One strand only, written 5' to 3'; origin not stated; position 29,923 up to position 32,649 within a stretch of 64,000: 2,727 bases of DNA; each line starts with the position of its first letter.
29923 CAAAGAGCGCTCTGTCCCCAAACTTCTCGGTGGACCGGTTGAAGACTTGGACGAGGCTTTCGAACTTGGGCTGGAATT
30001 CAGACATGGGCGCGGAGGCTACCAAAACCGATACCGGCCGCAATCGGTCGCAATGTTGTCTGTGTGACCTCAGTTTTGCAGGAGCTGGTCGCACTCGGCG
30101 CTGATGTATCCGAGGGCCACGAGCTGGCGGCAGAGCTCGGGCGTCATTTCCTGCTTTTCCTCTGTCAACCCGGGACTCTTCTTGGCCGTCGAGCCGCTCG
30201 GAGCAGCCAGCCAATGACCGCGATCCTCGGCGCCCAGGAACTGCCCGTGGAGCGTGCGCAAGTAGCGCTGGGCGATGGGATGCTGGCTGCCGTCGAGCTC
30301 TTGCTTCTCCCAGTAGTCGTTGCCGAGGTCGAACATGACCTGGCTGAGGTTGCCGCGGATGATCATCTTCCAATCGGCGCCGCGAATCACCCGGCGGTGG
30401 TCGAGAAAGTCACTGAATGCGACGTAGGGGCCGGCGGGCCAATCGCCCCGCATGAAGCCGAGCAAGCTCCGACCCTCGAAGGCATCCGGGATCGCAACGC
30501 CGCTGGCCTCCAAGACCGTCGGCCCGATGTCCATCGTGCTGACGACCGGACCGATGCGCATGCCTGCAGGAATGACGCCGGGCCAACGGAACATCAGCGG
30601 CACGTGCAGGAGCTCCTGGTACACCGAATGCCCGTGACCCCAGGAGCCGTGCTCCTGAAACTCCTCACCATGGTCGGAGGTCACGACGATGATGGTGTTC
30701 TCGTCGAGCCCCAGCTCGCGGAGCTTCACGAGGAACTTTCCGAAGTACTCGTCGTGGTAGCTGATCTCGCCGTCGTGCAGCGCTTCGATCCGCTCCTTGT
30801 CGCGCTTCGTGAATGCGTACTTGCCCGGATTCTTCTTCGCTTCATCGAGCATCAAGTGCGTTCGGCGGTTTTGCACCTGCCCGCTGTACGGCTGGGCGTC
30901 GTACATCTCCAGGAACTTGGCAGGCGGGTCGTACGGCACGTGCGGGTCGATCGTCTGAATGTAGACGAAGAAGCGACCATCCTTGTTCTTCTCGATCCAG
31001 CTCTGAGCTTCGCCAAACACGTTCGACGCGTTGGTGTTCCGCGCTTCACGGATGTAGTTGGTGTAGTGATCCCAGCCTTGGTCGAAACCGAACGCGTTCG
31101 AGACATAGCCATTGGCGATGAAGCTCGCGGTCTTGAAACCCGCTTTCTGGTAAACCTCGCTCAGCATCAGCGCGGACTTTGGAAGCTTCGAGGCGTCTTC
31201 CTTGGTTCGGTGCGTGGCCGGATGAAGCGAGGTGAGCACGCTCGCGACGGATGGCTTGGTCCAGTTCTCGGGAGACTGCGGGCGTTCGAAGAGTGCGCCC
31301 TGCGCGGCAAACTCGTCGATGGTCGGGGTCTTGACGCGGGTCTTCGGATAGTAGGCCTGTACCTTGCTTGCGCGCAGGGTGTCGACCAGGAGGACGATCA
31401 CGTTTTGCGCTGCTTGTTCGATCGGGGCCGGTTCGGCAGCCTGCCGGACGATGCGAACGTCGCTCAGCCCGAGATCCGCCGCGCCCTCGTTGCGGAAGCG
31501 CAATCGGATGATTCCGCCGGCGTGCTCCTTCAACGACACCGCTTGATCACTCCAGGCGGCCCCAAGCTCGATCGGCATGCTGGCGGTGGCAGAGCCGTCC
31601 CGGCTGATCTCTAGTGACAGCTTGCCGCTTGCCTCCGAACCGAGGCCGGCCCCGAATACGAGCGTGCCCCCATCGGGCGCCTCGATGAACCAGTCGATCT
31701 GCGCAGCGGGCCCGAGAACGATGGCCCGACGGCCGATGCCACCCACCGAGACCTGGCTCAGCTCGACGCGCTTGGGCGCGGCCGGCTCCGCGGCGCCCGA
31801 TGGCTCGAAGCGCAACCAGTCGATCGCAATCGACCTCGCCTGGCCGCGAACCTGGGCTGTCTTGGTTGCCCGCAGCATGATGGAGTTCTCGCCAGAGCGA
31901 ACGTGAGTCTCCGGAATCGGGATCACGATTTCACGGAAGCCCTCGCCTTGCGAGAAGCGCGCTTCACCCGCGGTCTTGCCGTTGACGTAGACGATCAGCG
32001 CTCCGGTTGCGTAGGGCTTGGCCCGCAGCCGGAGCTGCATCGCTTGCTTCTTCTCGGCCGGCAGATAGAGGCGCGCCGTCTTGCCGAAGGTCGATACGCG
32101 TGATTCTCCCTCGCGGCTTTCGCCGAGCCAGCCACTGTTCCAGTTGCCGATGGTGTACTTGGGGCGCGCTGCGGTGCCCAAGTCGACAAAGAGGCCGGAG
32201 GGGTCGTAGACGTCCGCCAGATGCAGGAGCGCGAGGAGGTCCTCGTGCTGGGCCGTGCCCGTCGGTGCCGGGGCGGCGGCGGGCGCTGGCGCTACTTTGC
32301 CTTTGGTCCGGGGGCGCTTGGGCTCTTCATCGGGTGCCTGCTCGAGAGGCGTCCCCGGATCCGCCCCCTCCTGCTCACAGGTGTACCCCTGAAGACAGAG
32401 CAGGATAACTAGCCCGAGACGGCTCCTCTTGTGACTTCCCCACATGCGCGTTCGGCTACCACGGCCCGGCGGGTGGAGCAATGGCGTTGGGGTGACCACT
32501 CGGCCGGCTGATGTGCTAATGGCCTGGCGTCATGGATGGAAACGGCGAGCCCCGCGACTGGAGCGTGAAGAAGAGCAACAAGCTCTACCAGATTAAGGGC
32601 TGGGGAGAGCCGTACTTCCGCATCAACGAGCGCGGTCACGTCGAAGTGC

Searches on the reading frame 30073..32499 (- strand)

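Call 11: search_protein_families(library=pfam, proteins=[window:30073-32499:-], max_evalue=0.001)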
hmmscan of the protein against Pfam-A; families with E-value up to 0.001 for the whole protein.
window:30073-32499:- (809 aa): 4 families
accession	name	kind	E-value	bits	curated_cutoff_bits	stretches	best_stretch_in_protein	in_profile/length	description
PF00884.28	Sulfatase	-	8.7e-44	150.5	25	1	365-668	1-301/301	Sulfatase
PF16347.10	SGSH_C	-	3.5e-10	40.7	29.3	1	617-698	3-87/154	N-sulphoglucosamine sulphohydrolase, C-terminal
PF01663.27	Phosphodiest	-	4.4e-08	33.5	23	0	575-611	184-220/342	Type I phosphodiesterase / nucleotide pyrophosphatase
PF02995.22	DUF229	-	0.00015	21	25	1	574-623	313-354/496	Protein of unknown function (DUF229)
